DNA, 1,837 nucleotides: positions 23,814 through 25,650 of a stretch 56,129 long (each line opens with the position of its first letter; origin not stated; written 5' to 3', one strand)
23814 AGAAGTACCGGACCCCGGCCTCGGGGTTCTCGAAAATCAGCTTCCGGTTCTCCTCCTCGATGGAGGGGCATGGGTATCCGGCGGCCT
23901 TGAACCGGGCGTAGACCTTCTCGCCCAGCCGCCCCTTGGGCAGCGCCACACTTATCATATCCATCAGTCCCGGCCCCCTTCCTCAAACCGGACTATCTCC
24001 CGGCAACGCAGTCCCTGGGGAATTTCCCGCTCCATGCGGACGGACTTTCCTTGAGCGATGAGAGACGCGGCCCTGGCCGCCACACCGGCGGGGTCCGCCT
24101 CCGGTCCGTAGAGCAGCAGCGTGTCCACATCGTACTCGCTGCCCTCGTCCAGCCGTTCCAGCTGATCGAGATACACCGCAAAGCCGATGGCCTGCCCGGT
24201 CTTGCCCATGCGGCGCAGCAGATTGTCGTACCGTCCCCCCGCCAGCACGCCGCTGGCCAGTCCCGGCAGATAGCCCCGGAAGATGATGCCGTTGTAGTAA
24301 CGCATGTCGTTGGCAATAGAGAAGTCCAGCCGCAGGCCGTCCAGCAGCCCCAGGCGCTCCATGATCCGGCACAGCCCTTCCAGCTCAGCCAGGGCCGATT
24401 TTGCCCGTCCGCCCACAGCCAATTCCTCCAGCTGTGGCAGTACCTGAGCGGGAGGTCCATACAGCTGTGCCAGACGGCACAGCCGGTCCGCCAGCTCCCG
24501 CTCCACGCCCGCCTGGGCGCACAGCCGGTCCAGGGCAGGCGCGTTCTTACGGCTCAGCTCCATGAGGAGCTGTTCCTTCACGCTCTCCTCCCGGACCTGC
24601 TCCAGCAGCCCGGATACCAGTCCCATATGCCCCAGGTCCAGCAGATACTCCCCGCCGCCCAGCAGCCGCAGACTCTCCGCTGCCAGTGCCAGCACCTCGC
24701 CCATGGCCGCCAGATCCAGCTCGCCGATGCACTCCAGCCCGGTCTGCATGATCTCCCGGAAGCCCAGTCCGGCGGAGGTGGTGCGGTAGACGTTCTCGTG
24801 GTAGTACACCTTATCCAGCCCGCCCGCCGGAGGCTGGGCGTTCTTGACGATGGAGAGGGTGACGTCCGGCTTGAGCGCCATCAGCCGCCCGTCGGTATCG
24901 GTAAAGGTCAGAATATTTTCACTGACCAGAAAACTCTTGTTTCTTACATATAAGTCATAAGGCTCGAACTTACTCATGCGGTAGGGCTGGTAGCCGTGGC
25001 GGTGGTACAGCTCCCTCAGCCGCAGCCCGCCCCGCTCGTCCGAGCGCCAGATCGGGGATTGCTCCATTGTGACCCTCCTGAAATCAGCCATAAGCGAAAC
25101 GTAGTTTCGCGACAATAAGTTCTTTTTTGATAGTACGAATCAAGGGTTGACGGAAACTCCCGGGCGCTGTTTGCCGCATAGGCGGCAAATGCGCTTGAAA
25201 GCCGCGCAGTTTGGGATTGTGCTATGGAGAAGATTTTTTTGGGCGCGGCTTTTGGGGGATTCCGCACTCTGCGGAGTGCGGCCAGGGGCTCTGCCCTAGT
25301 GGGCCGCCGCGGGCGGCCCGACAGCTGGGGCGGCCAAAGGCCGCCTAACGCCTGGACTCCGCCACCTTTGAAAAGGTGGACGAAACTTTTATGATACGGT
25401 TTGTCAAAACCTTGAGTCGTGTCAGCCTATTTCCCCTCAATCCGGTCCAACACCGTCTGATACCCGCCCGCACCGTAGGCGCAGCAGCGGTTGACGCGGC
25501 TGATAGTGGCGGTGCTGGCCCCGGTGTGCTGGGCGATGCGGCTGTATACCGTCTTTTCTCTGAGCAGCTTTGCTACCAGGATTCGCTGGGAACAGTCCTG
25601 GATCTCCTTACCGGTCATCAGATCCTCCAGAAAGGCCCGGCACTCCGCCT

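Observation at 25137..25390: About 255-nt multi-hairpin repeat family with compensatory stem substitutions, three copies in 30 kb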

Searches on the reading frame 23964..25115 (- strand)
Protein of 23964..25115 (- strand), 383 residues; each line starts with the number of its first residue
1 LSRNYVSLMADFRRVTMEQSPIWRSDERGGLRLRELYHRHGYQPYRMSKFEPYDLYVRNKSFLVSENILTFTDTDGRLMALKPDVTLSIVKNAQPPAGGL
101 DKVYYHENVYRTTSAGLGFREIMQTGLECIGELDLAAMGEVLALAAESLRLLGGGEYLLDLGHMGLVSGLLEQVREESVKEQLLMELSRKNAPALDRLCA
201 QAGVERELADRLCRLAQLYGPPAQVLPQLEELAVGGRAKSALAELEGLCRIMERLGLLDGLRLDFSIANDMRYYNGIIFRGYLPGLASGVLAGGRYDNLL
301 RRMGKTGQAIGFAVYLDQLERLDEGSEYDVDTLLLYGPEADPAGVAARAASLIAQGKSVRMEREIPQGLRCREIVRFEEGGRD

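Call 15: search_protein_families(library=pfam, proteins=[window:23964-25115:-])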
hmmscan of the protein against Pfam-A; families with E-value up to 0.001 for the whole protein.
window:23964-25115:- (383 aa): 1 family
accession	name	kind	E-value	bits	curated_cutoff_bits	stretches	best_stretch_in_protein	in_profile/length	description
PF13393.11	tRNA-synt_His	-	1.1e-58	199.4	25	1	32-319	19-308/308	Histidyl-tRNA synthetase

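Call 82: find_homologous_proteins(query=window:23964-25067:-, max_evalue=1e-80)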
Query window:23964-25067:- (367 aa): 6041 proteins with E <= 1e-80 among 8000 candidates; the best 120 are listed.
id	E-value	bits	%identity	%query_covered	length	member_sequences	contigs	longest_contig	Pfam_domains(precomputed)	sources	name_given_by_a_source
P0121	4.2e-229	778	96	100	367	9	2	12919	PF13393.12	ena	-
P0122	9.4e-209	711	89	100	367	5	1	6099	PF13393.12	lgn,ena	-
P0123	9.5e-207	704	87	100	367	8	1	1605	PF13393.12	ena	-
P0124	4.8e-206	702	88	100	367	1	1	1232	PF13393.12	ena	-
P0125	6.5e-205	698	87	100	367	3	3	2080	PF13393.12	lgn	-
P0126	6.6e-204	695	87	100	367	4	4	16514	PF13393.12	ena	-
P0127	3.4e-203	692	88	98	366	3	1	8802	PF13393.12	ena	-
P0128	1.7e-202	690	86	99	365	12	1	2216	PF13393.12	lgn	-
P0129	3.0e-201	686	86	100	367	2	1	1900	PF13393.12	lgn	-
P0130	1.3e-200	684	86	100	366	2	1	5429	PF13393.12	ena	-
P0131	1.5e-200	684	85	100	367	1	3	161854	PF13393.12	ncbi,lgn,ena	-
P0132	2.4e-199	680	86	98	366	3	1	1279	PF13393.12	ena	-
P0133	1.3e-197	674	84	100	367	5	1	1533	PF13393.12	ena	-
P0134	1.3e-197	674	86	100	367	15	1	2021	PF13393.12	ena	-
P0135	2.2e-196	670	84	100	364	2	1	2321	PF13393.12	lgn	-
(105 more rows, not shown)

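Call 83: find_encoding_contigs(protein=P0121, flank=10000, max_places=3)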
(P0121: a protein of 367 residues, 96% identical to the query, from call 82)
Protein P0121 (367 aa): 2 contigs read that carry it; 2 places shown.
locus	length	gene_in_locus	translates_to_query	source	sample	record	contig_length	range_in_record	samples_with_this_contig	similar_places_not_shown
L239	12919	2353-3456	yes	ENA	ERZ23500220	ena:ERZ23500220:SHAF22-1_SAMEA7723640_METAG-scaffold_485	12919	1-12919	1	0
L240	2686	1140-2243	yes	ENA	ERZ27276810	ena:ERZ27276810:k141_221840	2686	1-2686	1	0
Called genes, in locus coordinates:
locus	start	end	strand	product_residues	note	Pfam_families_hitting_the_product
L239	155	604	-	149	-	PF00583:Acetyltransf_1, PF13673:Acetyltransf_10, PF13508:Acetyltransf_7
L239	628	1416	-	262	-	PF02311:AraC_binding (weak), PF12833:HTH_18, PF00165:HTH_AraC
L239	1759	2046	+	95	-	PF01371:Trp_repressor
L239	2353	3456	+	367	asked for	PF13393:tRNA-synt_His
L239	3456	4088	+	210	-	PF01634:HisG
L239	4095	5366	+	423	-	PF00815:Histidinol_dh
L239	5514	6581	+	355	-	PF00155:Aminotran_1_2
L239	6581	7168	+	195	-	PF00475:IGPD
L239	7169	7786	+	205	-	PF00117:GATase, PF07685:GATase_3 (weak), PF07722:Peptidase_C26 (faint)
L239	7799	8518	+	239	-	PF00977:His_biosynth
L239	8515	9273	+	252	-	PF00977:His_biosynth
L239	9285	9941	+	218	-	PF01502:PRA-CH, PF01503:PRA-PH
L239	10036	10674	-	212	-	-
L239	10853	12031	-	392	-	PF01546:Peptidase_M20, PF07687:M20_dimer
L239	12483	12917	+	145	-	?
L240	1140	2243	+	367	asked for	PF13393:tRNA-synt_His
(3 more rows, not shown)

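Call 84: find_encoding_contigs(protein=P0131, flank=10000, max_places=3)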
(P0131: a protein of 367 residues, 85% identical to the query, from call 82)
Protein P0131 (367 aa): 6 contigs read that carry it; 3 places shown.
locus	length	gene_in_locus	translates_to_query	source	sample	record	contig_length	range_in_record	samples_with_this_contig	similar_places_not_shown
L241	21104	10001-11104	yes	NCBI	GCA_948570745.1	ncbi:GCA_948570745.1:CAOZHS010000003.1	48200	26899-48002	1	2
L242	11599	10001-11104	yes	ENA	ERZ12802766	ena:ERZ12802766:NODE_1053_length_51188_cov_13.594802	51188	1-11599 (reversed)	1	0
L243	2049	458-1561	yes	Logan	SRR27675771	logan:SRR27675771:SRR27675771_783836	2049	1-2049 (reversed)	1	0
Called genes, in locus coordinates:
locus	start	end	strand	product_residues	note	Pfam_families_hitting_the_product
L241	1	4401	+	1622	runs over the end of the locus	PF00404:Dockerin_1, PF00041:fn3 (weak), PF13402:Peptidase_M60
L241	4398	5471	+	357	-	PF00395:SLH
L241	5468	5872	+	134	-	-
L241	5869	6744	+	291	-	PF13930:Endonuclea_NS_2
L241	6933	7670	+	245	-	PF01182:Glucosamine_iso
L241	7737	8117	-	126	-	PF18899:DUF5655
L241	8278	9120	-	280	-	PF02311:AraC_binding, PF07883:Cupin_2 (weak), PF12833:HTH_18, PF00165:HTH_AraC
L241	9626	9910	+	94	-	PF01371:Trp_repressor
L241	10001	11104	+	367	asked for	PF13393:tRNA-synt_His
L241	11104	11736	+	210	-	PF01634:HisG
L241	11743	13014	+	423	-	PF00815:Histidinol_dh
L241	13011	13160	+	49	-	-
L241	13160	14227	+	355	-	PF00155:Aminotran_1_2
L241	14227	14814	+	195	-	PF00475:IGPD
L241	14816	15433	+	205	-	PF00117:GATase, PF07685:GATase_3 (weak), PF07722:Peptidase_C26 (faint)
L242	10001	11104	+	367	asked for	PF13393:tRNA-synt_His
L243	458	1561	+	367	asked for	PF13393:tRNA-synt_His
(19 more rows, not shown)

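Call 85: find_encoding_contigs(protein=P0126, flank=10000, max_places=4)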
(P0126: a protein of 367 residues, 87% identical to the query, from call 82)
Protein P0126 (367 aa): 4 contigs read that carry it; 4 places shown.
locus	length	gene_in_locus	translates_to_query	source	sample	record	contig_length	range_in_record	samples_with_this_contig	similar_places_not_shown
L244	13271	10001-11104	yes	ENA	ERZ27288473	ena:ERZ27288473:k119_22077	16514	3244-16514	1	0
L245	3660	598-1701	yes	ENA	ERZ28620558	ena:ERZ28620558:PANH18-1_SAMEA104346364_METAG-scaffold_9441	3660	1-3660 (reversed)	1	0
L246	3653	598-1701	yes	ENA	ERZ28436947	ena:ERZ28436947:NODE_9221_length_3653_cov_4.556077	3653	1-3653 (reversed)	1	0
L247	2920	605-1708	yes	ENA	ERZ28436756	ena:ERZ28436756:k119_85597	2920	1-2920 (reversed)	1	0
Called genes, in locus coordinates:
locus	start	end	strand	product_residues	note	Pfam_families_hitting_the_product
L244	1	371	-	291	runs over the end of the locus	PF03755:YicC-like_N, PF08340:YicC-like_C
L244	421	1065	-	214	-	PF00226:DnaJ, PF13428:TPR_14 (faint)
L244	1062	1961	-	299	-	PF18937:DUF5685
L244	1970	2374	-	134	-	PF04246:RseC_MucC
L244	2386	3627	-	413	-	PF07949:YbbR (weak)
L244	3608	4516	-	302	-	PF19293:CdaA_N, PF02457:DAC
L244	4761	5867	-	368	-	PF00155:Aminotran_1_2 (weak), PF00266:Aminotran_5, PF01041:DegT_DnrJ_EryC1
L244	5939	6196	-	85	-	PF11823:Se_S_carrier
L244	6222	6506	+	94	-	-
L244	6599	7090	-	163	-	PF02542:YgbB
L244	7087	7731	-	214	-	PF01128:IspD, PF12804:NTP_transf_3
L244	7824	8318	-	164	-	PF02559:CarD_TRCF_RID, PF21095:CarD_C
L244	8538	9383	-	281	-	PF02311:AraC_binding, PF12833:HTH_18, PF00165:HTH_AraC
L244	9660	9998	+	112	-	PF01371:Trp_repressor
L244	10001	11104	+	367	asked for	PF13393:tRNA-synt_His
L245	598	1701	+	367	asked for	PF13393:tRNA-synt_His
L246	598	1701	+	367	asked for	PF13393:tRNA-synt_His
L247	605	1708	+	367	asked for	PF13393:tRNA-synt_His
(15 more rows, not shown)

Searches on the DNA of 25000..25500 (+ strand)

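Call 6: search_rna_families(source=window, start=25000, end=25500, threshold=evalue, max_evalue=10, show_alignments=3)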
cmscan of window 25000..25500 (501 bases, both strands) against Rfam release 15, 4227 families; matches with E-value up to 10: 4.
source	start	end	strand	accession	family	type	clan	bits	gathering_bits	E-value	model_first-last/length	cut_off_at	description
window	25180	25312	-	RF02208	WT1-AS_6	Gene; lncRNA;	-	20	80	7.4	1-121/121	no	WT1 antisense RNA conserved region 6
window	25268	25328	-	RF03780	mir-3389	Gene; miRNA;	-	14.9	75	8.5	1-69/69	no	mir-3389 microRNA precursor family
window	25298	25319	-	RF02802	PyrR204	Gene; snRNA; snoRNA; HACA-box;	-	14.1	71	5.3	14-35/57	no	Pyrobaculum sRNA 204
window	25283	25319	-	RF02915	DUF3800-VI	Cis-reg;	-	13.5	35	9.4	10-44/52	no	DUF3800-VI RNA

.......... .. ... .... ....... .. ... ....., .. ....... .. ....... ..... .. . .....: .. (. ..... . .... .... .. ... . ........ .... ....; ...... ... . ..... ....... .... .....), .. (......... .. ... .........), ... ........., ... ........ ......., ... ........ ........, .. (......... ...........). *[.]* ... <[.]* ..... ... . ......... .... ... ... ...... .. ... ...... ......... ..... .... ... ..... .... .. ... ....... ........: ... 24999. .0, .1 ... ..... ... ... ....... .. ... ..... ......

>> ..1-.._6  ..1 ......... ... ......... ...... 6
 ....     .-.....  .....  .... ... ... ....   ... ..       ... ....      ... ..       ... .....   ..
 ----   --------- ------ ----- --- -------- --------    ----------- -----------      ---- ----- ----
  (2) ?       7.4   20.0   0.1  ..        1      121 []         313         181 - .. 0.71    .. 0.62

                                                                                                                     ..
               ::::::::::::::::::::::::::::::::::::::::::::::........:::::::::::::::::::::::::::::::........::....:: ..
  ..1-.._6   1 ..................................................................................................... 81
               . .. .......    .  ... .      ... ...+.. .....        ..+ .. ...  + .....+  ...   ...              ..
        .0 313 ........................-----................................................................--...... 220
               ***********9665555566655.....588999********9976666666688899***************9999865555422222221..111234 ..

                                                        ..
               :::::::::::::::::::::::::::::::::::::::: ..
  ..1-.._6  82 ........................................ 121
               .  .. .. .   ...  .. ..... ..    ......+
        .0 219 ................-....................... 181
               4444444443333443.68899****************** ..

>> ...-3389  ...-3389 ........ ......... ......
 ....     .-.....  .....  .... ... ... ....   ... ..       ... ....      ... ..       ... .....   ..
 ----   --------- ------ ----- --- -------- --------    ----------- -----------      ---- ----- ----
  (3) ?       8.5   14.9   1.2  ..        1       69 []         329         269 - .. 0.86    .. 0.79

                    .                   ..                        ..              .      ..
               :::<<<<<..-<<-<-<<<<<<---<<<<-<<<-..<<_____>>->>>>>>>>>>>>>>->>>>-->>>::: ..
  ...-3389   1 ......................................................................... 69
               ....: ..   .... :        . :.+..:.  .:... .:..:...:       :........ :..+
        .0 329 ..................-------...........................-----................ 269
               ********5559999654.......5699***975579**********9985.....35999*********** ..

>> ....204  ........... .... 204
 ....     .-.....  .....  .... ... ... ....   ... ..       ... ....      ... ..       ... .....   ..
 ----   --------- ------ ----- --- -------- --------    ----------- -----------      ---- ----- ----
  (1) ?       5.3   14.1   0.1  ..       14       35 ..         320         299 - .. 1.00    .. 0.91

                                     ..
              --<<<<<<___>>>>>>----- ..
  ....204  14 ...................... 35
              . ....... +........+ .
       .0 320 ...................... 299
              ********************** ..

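Call 28: search_dna_similar(query=window:25137-25392:+, collection=plasmids, mode=distant, max_evalue=1)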
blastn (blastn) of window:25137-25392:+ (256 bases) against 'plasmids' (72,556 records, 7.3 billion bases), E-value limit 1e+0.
Records with a match: 5; places in all: 5; records where one place covers at least 80% of the query: 0.
Best place of each record, by identity: 90-95% 1; 80-90% 2; 60-80% 2.
By first word of the organism name: Streptomyces 3; Methylobacterium 1; Treponema 1.
By predicted mobility (MOB-suite, as given by PLSDB): non-mobilizable 4; mobilizable 1.
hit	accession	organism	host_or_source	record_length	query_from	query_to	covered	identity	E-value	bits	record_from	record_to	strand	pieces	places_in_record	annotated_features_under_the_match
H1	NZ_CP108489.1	Streptomyces sp. NBC_01244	-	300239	166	227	24%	75.0%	8e-1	42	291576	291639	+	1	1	SMC family ATPase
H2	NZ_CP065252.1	Streptomyces clavuligerus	cell culture,lab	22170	118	175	23%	79.3%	6e-2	46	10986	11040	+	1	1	none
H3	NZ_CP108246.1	Streptomyces sp. NBC_00073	-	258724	169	209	16%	85.4%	8e-1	42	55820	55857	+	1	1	none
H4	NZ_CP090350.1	Methylobacterium oryzae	single cell,soil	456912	148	185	15%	84.2%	2e-1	43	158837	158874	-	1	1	helix-turn-helix domain-containing protein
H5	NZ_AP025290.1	Treponema saccharophilum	-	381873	98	124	11%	92.6%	8e-1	41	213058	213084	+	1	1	hypothetical protein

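Call 29: search_dna_similar(query=window:25137-25392:+, collection=phages, mode=distant, max_evalue=1)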
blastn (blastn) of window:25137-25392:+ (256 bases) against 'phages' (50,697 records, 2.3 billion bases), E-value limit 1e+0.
Records with a match: 4; places in all: 4; records where one place covers at least 80% of the query: 0.
Best place of each record, by identity: 90-95% 3; 80-90% 1.
By first word of the organism name: Bacteriophage 4.
By host as written in the record: - 4.
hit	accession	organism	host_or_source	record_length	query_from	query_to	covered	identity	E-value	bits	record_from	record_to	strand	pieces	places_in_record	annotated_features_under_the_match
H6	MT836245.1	Bacteriophage sp.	human fecal samples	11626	216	254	15%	92.5%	1e-5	56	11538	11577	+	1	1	record has no annotation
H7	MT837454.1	Bacteriophage sp.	human fecal samples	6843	228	256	11%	93.1%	2e-2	45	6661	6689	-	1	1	record has no annotation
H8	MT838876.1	Bacteriophage sp.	human fecal samples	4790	228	256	11%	93.1%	2e-2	45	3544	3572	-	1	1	record has no annotation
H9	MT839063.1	Bacteriophage sp.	human fecal samples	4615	228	256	11%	89.7%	8e-1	40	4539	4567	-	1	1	record has no annotation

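Call 30: get_annotated_region(hit=H6, flank=1500)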
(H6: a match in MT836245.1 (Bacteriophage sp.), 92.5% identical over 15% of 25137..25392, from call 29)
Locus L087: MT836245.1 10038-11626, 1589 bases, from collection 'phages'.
description: UNVERIFIED: Bacteriophage sp. clone scaffold_1755 genomic sequence.
organism: Bacteriophage sp. (NCBI taxid 38018)
taxonomy: Viruses
host: -; source: human fecal samples; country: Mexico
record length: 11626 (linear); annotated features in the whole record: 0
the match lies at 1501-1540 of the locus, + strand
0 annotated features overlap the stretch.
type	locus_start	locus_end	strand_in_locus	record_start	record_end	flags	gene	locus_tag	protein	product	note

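Call 31: get_annotated_region(hit=H7, flank=1500)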
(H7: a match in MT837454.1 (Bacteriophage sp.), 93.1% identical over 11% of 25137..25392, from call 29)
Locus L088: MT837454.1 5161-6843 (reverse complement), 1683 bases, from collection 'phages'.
description: UNVERIFIED: Bacteriophage sp. clone scaffold_4833 genomic sequence.
organism: Bacteriophage sp. (NCBI taxid 38018)
taxonomy: Viruses
host: -; source: human fecal samples; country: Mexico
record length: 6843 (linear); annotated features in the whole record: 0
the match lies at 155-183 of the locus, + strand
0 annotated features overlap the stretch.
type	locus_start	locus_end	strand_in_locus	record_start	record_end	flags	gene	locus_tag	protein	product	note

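Call 32: get_annotated_region(hit=H8, flank=1500)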
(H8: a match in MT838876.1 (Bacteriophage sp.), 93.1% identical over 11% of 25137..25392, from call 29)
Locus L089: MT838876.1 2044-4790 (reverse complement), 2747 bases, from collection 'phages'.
description: UNVERIFIED: Bacteriophage sp. clone scaffold_8995 genomic sequence.
organism: Bacteriophage sp. (NCBI taxid 38018)
taxonomy: Viruses
host: -; source: human fecal samples; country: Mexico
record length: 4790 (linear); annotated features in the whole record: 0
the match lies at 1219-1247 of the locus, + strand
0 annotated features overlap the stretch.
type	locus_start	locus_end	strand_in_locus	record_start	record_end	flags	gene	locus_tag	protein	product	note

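Call 33: get_annotated_region(hit=H9, flank=1500)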
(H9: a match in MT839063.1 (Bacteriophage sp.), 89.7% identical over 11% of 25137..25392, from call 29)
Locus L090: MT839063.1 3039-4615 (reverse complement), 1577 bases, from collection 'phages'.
description: UNVERIFIED: Bacteriophage sp. clone scaffold_9560 genomic sequence.
organism: Bacteriophage sp. (NCBI taxid 38018)
taxonomy: Viruses
host: -; source: human fecal samples; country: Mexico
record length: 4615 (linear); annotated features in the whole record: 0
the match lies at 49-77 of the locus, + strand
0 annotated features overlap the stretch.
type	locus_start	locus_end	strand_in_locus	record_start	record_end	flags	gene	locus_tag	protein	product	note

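Call 38: search_rna_families(sources=[L087, L088, L089, L090], threshold=evalue, max_evalue=1, show_alignments=3)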
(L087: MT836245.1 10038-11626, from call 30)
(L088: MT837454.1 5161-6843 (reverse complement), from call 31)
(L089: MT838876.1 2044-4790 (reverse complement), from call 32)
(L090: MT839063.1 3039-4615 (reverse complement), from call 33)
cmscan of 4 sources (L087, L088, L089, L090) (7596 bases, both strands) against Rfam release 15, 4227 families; matches with E-value up to 1: 2.
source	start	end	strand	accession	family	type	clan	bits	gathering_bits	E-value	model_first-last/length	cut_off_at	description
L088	370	472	-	RF00558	L20_leader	Cis-reg; leader;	-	24.5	58.7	0.2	1-127/127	no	Ribosomal protein L20 leader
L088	324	411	-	RF02839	Ref66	Gene; antisense;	-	24.5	92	0.22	1-120/120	no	Enterococcus sRNA 66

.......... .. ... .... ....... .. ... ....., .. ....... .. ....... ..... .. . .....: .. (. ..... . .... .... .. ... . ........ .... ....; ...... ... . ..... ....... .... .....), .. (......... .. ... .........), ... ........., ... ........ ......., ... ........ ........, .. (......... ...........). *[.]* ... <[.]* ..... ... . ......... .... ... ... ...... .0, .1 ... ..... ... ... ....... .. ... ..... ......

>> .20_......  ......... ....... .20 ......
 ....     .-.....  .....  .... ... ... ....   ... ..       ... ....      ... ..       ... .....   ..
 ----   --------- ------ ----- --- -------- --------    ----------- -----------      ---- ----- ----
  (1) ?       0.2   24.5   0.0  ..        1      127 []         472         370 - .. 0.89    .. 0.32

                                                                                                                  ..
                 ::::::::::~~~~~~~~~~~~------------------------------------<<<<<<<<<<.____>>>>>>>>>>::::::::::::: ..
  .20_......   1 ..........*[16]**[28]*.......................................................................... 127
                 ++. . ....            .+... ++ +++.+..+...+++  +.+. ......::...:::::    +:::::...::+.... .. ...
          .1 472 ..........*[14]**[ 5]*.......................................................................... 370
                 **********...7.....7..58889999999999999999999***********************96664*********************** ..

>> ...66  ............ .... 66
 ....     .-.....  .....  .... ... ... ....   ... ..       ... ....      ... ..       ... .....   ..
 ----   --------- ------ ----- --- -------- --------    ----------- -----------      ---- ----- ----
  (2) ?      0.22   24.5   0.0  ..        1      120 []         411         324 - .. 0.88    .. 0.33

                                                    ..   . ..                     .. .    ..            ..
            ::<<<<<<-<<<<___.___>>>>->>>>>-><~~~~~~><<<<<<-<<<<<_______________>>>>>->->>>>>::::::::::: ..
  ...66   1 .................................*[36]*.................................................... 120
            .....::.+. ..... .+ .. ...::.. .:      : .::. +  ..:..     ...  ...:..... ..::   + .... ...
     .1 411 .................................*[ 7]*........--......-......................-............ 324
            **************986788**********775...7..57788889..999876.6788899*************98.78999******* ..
